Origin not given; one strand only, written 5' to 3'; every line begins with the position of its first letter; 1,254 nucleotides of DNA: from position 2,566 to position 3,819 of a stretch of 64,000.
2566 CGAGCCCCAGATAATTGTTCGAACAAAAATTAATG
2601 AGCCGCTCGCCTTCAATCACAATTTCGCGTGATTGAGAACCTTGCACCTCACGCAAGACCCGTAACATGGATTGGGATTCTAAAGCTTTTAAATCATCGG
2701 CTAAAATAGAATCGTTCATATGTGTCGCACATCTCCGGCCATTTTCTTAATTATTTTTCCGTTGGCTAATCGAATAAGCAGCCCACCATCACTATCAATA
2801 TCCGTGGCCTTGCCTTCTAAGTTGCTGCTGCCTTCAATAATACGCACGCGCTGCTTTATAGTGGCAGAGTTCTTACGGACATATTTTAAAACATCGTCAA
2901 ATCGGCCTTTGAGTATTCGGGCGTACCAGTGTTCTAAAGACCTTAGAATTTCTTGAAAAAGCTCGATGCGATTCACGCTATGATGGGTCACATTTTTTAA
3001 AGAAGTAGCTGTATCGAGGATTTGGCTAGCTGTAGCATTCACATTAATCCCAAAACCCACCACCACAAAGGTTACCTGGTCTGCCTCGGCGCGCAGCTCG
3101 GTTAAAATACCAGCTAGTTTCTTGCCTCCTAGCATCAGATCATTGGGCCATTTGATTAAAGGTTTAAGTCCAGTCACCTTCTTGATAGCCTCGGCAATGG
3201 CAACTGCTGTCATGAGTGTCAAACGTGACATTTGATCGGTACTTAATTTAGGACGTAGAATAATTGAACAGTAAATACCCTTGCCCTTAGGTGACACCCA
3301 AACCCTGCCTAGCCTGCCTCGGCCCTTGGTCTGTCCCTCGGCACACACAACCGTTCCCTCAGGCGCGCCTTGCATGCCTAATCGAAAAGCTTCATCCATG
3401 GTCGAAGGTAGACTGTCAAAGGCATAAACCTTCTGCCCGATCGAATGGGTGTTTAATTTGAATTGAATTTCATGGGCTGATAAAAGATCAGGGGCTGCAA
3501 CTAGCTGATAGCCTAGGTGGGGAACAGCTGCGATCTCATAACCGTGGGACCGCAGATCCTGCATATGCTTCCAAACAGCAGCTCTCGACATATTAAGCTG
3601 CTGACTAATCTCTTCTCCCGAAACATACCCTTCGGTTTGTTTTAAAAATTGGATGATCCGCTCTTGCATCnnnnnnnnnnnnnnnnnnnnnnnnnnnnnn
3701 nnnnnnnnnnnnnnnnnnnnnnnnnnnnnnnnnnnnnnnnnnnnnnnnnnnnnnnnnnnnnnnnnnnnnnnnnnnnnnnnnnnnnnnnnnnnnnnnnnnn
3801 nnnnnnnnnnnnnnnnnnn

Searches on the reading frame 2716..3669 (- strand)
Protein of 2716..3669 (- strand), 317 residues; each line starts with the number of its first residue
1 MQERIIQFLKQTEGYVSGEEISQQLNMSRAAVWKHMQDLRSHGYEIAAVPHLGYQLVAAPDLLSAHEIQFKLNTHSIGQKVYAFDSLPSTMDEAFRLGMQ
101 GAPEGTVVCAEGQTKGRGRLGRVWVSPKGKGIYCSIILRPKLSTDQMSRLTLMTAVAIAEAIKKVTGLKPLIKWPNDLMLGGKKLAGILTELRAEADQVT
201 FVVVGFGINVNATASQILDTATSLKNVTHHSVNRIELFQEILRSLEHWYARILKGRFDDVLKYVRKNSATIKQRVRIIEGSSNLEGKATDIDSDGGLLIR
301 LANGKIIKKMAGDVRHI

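Call 10: search_protein_families(library=ncbifam, proteins=[window:2716-3669:-])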
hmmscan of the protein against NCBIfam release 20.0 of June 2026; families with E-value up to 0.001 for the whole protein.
window:2716-3669:- (317 aa): 13 families
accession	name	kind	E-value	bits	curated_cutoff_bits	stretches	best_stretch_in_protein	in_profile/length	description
TIGR00121.1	birA_ligase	equivalog_domain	7.9e-61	205.6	83.1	1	81-316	2-234/235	biotin--[acetyl-CoA-carboxylase] ligase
NF008848.0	PRK11886.1-3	equivalog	1.7e-60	204.7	362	1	12-303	11-303/319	bifunctional biotin--[acetyl-CoA-carboxylase] ligase/biotin operon repressor BirA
NF006206.0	PRK08330.1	equivalog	7.9e-60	202.2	311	1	71-314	3-238/243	biotin--protein ligase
NF008846.0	PRK11886.1-1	equivalog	4.8e-55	187.1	353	1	3-314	5-306/312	bifunctional biotin--[acetyl-CoA-carboxylase] ligase/biotin operon repressor BirA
NF008847.0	PRK11886.1-2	equivalog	3.9e-50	171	293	1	3-314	8-314/320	bifunctional biotin--[acetyl-CoA-carboxylase] ligase/biotin operon repressor BirA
NF008850.0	PRK11886.1-5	equivalog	1.1e-45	156.3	489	1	4-305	10-306/320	bifunctional biotin--[acetyl-CoA-carboxylase] ligase/biotin operon repressor BirA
NF008849.0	PRK11886.1-4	equivalog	2.9e-44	151.5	474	1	5-314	10-314/320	bifunctional biotin--[acetyl-CoA-carboxylase] ligase/biotin operon repressor BirA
NF005405.0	PRK06955.1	equivalog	3.2e-28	98.7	312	1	103-314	63-291/300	biotin--[acetyl-CoA-carboxylase] ligase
NF004607.0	PRK05935.1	equivalog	4.9e-20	72.1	219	1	105-247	30-173/190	biotin--protein ligase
TIGR00122.1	birA_repr_reg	equivalog_domain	1.8e-16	59.8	70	1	11-72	9-69/69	biotin operon repressor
NF009862.0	PRK13325.1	equivalog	1e-15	57.4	761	1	105-306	110-313/592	bifunctional biotin--[acetyl-CoA-carboxylase] ligase/type III pantothenate kinase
NF006294.0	PRK08477.1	equivalog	8e-14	51.5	179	1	80-236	5-159/214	biotin--[acetyl-CoA-carboxylase] ligase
NF053704.1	TransRegCcpNBacil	equivalog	0.00078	18.9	260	0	2-58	7-61/208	transcriptional regulator CcpN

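Call 11: search_protein_families(library=pfam, proteins=[window:2716-3669:-])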
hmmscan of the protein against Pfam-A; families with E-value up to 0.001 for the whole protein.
window:2716-3669:- (317 aa): 4 families
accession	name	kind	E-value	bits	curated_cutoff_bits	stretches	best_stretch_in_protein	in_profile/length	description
PF03099.24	BPL_LplA_LipB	-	9.3e-22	77.8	21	1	85-209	3-133/133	Biotin/lipoate A/B protein ligase family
PF08279.18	HTH_11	-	7.7e-17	61.4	25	1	2-55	2-55/55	HTH domain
PF02237.23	BPL_C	-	1.1e-08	35.3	21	1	273-314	4-45/48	Biotin protein ligase C terminal domain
PF13412.12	HTH_24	-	1.6e-05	24.8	21.9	1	3-44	6-46/48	Winged helix-turn-helix DNA-binding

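Call 38: find_related_loci(query=A1, collection=metagenome_contigs, flank=10000)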
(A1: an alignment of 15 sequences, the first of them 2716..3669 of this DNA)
Query A1 (317 aa) in metagenome_contigs; peptide patterns used: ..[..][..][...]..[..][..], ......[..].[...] (x = any residue, [..] = any of these).
600 stretches matched a pattern (row limit reached: there are more); 592 encode a relative of the query (tblastn E <= 1e-3); the best 80 are kept; 80 distinct loci.
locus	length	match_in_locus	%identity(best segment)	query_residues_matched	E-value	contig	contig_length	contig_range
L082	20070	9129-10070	62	1-314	1e-132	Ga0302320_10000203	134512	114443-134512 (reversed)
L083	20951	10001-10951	61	1-317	3e-130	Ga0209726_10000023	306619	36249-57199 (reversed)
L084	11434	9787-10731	62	2-316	1e-123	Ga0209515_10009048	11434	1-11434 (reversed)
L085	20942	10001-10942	51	1-314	4e-105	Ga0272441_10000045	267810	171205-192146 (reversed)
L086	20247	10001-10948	52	1-316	9e-102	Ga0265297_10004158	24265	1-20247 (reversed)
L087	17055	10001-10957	53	1-317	7e-100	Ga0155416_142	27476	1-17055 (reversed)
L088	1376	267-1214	49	1-316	2e-107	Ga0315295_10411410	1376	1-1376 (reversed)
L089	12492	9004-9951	50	1-316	2e-98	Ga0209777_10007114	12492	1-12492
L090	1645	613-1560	49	1-316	8e-104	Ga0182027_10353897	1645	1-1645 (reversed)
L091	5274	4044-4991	50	1-316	1e-96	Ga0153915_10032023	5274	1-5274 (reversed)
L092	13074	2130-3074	45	1-314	6e-93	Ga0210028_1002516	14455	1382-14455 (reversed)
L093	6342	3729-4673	48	4-314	2e-89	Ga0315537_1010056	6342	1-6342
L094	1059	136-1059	46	8-314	6e-95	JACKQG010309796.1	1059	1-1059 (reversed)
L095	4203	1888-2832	47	1-314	8e-87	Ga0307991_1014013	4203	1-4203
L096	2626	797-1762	46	1-316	1e-87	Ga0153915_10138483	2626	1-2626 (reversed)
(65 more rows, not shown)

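Call 43: search_protein_families(library=ncbifam, proteins=[L082:12046-13893:+, L082:14691-15356:+, L082:15323-16630:+, L082:16703-17833:+, L082:17837-18505:+, L083:14157-16205:+, L083:16507-17655:+, L087:7112-8776:+, L087:13787-15847:+], max_evalue=0.00001)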
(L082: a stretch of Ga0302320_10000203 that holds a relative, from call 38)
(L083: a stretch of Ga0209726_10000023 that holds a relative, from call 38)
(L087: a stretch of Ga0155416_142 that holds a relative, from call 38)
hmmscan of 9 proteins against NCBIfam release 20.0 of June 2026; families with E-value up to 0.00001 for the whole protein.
L082:12046-13893:+ (615 aa): 14 families
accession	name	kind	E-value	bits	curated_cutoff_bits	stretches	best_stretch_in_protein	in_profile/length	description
NF033762.1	social_mot_Tgl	equivalog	5.1e-22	78.4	225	3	431-521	36-127/252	social motility TPR repeat lipoprotein Tgl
TIGR02521.1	type_IV_pilW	equivalog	1.4e-21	77.1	154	2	462-535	33-106/234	type IV pilus biogenesis/stability protein PilW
NF008391.2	PRK11189.1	equivalog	2.3e-21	76.6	250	2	415-501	54-140/297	lipoprotein NlpI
NF040959.1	MamA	equivalog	2.5e-21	76.1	200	2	500-597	77-174/204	magnetosome protein MamA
NF047558.1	TPR_END_plus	domain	1.3e-19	69.9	32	0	531-564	2-35/56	TPR end-of-group domain-containing protein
TIGR02917.1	PEP_TPR_lipo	equivalog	6.5e-18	64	312.2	1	538-604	441-507/899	XrtA/PEP-CTERM system TPR-repeat protein PrsT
NF002725.1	PRK02603.1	equivalog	3.8e-12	46.5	143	1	425-509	34-121/173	photosystem I assembly protein Ycf3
TIGR00990.1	3a0801s09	subfamily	5.7e-12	45.1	757.25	1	461-607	332-478/615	mitochondrial import receptor subunit TOM70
NF047507.1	TPR_BatC_Lepto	exception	2.4e-10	40.2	175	1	506-601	36-135/214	TPR repeat-containing protein BatC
NF033758.1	gliding_GltE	equivalog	6.1e-10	38.6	225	1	480-590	242-353/411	adventurous gliding motility TPR repeat lipoprotein GltE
TIGR02552.1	LcrH_SycD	equivalog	8.6e-10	38.5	104.8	1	471-561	29-119/136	SycD/LcrH family type III secretion system chaperone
NF007302.0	PRK09782.1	equivalog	3.4e-09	35.3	1223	0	474-530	593-648/990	phage receptor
NF033920.0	C39_PA2778_fam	equivalog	2.7e-06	27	150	0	504-592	166-254/255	PA2778 family cysteine peptidase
NF047371.1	FlcA_CTERM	equivalog_domain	7.9e-06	24.6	300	0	455-599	394-510/646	periplasmic flagellar collar protein FlcA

L082:14691-15356:+ (221 aa): 4 families
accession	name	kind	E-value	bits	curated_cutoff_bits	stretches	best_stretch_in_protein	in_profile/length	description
TIGR00347.1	bioD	equivalog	1.4e-44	152.1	83.3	1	8-168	1-165/166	dethiobiotin synthase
TIGR00313.1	cobQ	equivalog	1.7e-11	43.7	309.9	1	80-204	100-226/477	cobyric acid synthase CobQ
NF001989.1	PRK00784.1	equivalog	2e-08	33.4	273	1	90-205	111-228/480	cobyric acid synthase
NF004167.0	PRK05632.1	equivalog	3.5e-07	29.2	418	1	4-173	2-177/708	phosphate acetyltransferase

L082:15323-16630:+ (435 aa): 69 families (the best 25 are shown)
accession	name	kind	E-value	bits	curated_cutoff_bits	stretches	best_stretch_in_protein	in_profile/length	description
TIGR00508.1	bioA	equivalog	1.9e-163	543.9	405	1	19-426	1-418/419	adenosylmethionine--8-amino-7-oxononanoate transaminase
NF004624.0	PRK05964.1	equivalog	1.9e-151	504.4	494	1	9-428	4-424/427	adenosylmethionine--8-amino-7-oxononanoate transaminase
NF005443.0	PRK07030.1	equivalog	7.8e-133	443.3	729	1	9-429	5-447/451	adenosylmethionine--8-amino-7-oxononanoate transaminase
NF005940.0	PRK07986.1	equivalog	7.9e-106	354.1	625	1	13-429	7-424/429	adenosylmethionine--8-amino-7-oxononanoate transaminase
NF052567.1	OmAmTferAptACaul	equivalog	6.5e-97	325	500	1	18-426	4-428/431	omega-aminotransferase AptA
NF005683.0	PRK07481.1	subfamily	8.2e-97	325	575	1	11-428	6-449/453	hypothetical protein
NF005447.0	PRK07036.1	equivalog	9.1e-95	318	618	1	4-429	6-455/468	aminotransferase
NF005682.0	PRK07480.1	subfamily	2.6e-91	306.6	510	1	4-429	6-452/459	aminotransferase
NF005102.0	PRK06541.1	equivalog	4.4e-90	302.4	574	1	4-374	5-387/460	aspartate aminotransferase family protein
NF041821.1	daptide_amino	equivalog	4e-88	295.8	450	1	25-422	6-400/405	daptide-type RiPP biosynthesis aminotransferase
NF004767.0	PRK06105.1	subfamily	5.9e-87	292.1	517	1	7-428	4-449/460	aminotransferase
NF005812.0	PRK07678.1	subfamily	8.7e-82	275.1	488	1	4-427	3-448/451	aminotransferase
NF005684.0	PRK07482.1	subfamily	1.2e-80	271.4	687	1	6-428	3-454/464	hypothetical protein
NF004625.0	PRK05965.1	subfamily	1.5e-80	271.2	729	1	9-426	4-445/460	hypothetical protein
TIGR00707.1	argD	subfamily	9.6e-79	264.9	410.05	1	33-423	9-377/381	acetylornithine/succinylornithine family transaminase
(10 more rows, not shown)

L082:16703-17833:+ (376 aa): 5 families
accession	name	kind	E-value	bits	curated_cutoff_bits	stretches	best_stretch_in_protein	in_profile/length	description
NF001138.1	PRK00143.1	equivalog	6.9e-124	413.3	284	1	8-357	2-345/345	tRNA 2-thiouridine(34) synthase MnmA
TIGR00420.1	trmU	equivalog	3.3e-104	348.5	236.95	1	7-357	2-351/351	tRNA 2-thiouridine(34) synthase MnmA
NF011258.0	PRK14664.1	equivalog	1.5e-77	261.2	680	1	1-359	1-347/362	tRNA 2-thiouridine(34) synthase MnmA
NF011259.0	PRK14665.1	equivalog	9.2e-66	222.2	364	1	3-357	3-358/360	tRNA 2-thiouridine(34) synthase MnmA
TIGR00268.2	TIGR00268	equivalog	1.3e-06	27.9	150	0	7-127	15-118/259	ATP-dependent sacrificial sulfur transferase LarE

L082:17837-18505:+ (222 aa): 1 family
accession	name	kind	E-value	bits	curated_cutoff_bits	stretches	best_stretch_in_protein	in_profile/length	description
NF033566.1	adhes_LIC20035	equivalog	9e-10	37.9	250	1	39-180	117-263/434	LIC20035 family adhesin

L083:14157-16205:+ (682 aa): 73 families (the best 25 are shown)
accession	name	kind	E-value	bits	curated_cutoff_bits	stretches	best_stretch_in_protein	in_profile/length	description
TIGR00508.1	bioA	equivalog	1.4e-166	554.3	405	1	242-656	1-418/419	adenosylmethionine--8-amino-7-oxononanoate transaminase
NF004624.0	PRK05964.1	equivalog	8.7e-150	498.9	494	1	232-659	4-425/427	adenosylmethionine--8-amino-7-oxononanoate transaminase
NF005443.0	PRK07030.1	equivalog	6.8e-138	460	729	1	237-660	10-448/451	adenosylmethionine--8-amino-7-oxononanoate transaminase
NF005683.0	PRK07481.1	subfamily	6.6e-106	355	575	1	233-659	5-450/453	hypothetical protein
NF005447.0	PRK07036.1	equivalog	2.6e-105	352.8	618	2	414-660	208-456/468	aminotransferase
NF005940.0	PRK07986.1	equivalog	5.1e-103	344.8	625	1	236-662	7-427/429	adenosylmethionine--8-amino-7-oxononanoate transaminase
NF005682.0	PRK07480.1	subfamily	1.1e-101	340.8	510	2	420-659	215-452/459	aminotransferase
NF004767.0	PRK06105.1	subfamily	1.3e-97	327.3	517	2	420-661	211-452/460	aminotransferase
NF005102.0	PRK06541.1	equivalog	7.2e-96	321.5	574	1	234-651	12-448/460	aspartate aminotransferase family protein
NF052567.1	OmAmTferAptACaul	equivalog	2.1e-94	316.7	500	1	241-657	4-429/431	omega-aminotransferase AptA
NF004625.0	PRK05965.1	subfamily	1.2e-87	294.5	729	2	425-661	213-450/460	hypothetical protein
NF005685.0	PRK07483.1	equivalog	1.7e-87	294.1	485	2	419-660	191-439/444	aspartate aminotransferase family protein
NF005812.0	PRK07678.1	subfamily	2.4e-87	293.5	488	1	232-657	8-448/451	aminotransferase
NF041821.1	daptide_amino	equivalog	7.5e-87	291.6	450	1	249-655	7-403/405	daptide-type RiPP biosynthesis aminotransferase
NF005684.0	PRK07482.1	subfamily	1.8e-86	290.6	687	2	415-661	207-457/464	hypothetical protein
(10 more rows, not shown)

L083:16507-17655:+ (382 aa): 6 families
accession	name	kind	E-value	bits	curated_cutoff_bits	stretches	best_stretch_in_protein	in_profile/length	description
NF001138.1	PRK00143.1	equivalog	3.7e-125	417.4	284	1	14-364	2-345/345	tRNA 2-thiouridine(34) synthase MnmA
TIGR00420.1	trmU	equivalog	3.7e-106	354.9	236.95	1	13-364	2-351/351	tRNA 2-thiouridine(34) synthase MnmA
NF011258.0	PRK14664.1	equivalog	4e-82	276.2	680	1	9-364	3-345/362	tRNA 2-thiouridine(34) synthase MnmA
NF011259.0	PRK14665.1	equivalog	3e-65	220.5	364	1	10-364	4-358/360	tRNA 2-thiouridine(34) synthase MnmA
TIGR00268.2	TIGR00268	equivalog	2e-09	37.1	150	0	6-134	8-118/259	ATP-dependent sacrificial sulfur transferase LarE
NF010587.0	PRK13980.1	equivalog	2.1e-06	27.1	255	0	12-96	32-107/267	NAD+ synthase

L087:7112-8776:+ (554 aa): 0 families

L087:13787-15847:+ (686 aa): 71 families (the best 25 are shown)
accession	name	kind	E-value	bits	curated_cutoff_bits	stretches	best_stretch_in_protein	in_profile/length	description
TIGR00508.1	bioA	equivalog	3.8e-164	546.3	405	1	250-679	1-418/419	adenosylmethionine--8-amino-7-oxononanoate transaminase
NF005443.0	PRK07030.1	equivalog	2.5e-151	504.3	729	1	239-681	4-446/451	adenosylmethionine--8-amino-7-oxononanoate transaminase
NF004624.0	PRK05964.1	equivalog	7e-144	479.5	494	1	240-682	4-425/427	adenosylmethionine--8-amino-7-oxononanoate transaminase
NF005447.0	PRK07036.1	equivalog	6e-115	384.6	618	1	236-684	7-457/468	aminotransferase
NF005683.0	PRK07481.1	subfamily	1.1e-109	367.5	575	1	245-682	9-450/453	hypothetical protein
NF005682.0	PRK07480.1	subfamily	3.7e-105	352.2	510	1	237-683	8-453/459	aminotransferase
NF005102.0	PRK06541.1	equivalog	2.3e-102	342.9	574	1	238-677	8-451/460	aspartate aminotransferase family protein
NF005940.0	PRK07986.1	equivalog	5.1e-101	338.3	625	1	242-681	5-423/429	adenosylmethionine--8-amino-7-oxononanoate transaminase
NF004767.0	PRK06105.1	subfamily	1.5e-98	330.3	517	1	240-683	6-451/460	aminotransferase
NF005812.0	PRK07678.1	subfamily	1.5e-97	327.1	488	1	237-682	5-450/451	aminotransferase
NF005685.0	PRK07483.1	equivalog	6.2e-94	315.3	485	1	264-682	12-438/444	aspartate aminotransferase family protein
NF052567.1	OmAmTferAptACaul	equivalog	1.8e-90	303.7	500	1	250-682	5-431/431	omega-aminotransferase AptA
NF005375.0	PRK06917.1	equivalog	2.1e-90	303.6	535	1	261-682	11-439/448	aspartate aminotransferase family protein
NF004625.0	PRK05965.1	subfamily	1.6e-89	300.7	729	1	240-682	4-448/460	hypothetical protein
NF005684.0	PRK07482.1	subfamily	1.2e-88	297.8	687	1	238-684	4-457/464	hypothetical protein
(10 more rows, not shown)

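Call 60: search_protein_families(library=pfam, proteins=[L087:7112-8776:+], max_evalue=0.0001)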
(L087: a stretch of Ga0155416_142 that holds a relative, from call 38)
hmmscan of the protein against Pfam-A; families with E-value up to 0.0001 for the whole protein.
L087:7112-8776:+ (554 aa): 1 family
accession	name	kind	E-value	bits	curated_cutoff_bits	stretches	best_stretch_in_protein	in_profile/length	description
PF13231.12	PMT_2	-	5.7e-05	23.8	26.1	1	82-223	10-146/160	Dolichyl-phosphate-mannose-protein mannosyltransferase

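Call 65: search_solved_structures(query=window:2716-3669:-, max_evalue=1e-10, show_alignments=3)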
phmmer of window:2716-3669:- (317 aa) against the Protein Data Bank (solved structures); distinct sequences matched with E-value up to 1e-10: 27.
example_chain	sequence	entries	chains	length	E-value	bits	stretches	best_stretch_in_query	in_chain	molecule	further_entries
6apw_A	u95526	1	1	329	1.1e-41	146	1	5-314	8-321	Bifunctional ligase/repressor BirA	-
3rir_A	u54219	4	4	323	1.2e-41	145.9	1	5-314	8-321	Biotin-[acetyl-CoA-carboxylase] ligase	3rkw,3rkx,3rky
4ha8_A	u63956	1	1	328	1.3e-41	145.8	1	5-314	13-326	Biotin-[acetyl-CoA-carboxylase] ligase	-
4dq2_A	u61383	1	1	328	1.5e-41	145.5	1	5-314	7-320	Biotin-[acetyl-CoA-carboxylase] ligase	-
3v7c_A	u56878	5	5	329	1.5e-41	145.5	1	5-314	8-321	Biotin ligase | Bifunctional ligase/repressor BirA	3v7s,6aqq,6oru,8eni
6ndl_A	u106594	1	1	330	1.6e-41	145.4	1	5-314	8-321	Biotin Protein Ligase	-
3v7r_A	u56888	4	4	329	1.8e-41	145.3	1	5-314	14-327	Biotin ligase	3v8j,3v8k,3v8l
1wnl_A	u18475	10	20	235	4.1e-36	127.7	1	72-314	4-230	biotin--[acetyl-CoA-carboxylase] ligase | 235aa long hypothetical biotin-[acetyl-CoA-carboxylase] ligase | 235aa long hypothetical biotin--[acetyl-CoA-carboxyla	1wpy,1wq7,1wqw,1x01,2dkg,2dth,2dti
2djz_A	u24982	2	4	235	2.7e-35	125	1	72-314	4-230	235aa long hypothetical biotin-[acetyl-CoA-carboxylase] ligase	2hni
2dve_A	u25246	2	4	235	2.8e-35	124.9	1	72-314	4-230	Biotin Protein Ligase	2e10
2dxu_A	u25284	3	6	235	2.8e-35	124.9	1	72-314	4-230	biotin--[acetyl-CoA-carboxylase] ligase | 235aa long hypothetical biotin--[acetyl-CoA-carboxylase] ligase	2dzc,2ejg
2deq_A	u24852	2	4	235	3.9e-35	124.5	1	72-314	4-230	235aa long hypothetical biotin--[acetyl-CoA-carboxylase] ligase | 235aa long hypothetical biotin-[acetyl-CoA-carboxylase] ligase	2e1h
2dxt_A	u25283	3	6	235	5.5e-35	124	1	72-314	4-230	biotin--[acetyl-CoA-carboxylase] ligase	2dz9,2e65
2e41_A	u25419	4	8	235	1.8e-34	122.2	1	72-314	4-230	biotin--[acetyl-CoA-carboxylase] ligase | 235aa long hypothetical biotin--[acetyl-CoA-carboxylase] ligase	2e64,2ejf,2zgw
4wf2_A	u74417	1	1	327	3.3e-33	118.2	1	12-313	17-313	Bifunctional ligase/repressor BirA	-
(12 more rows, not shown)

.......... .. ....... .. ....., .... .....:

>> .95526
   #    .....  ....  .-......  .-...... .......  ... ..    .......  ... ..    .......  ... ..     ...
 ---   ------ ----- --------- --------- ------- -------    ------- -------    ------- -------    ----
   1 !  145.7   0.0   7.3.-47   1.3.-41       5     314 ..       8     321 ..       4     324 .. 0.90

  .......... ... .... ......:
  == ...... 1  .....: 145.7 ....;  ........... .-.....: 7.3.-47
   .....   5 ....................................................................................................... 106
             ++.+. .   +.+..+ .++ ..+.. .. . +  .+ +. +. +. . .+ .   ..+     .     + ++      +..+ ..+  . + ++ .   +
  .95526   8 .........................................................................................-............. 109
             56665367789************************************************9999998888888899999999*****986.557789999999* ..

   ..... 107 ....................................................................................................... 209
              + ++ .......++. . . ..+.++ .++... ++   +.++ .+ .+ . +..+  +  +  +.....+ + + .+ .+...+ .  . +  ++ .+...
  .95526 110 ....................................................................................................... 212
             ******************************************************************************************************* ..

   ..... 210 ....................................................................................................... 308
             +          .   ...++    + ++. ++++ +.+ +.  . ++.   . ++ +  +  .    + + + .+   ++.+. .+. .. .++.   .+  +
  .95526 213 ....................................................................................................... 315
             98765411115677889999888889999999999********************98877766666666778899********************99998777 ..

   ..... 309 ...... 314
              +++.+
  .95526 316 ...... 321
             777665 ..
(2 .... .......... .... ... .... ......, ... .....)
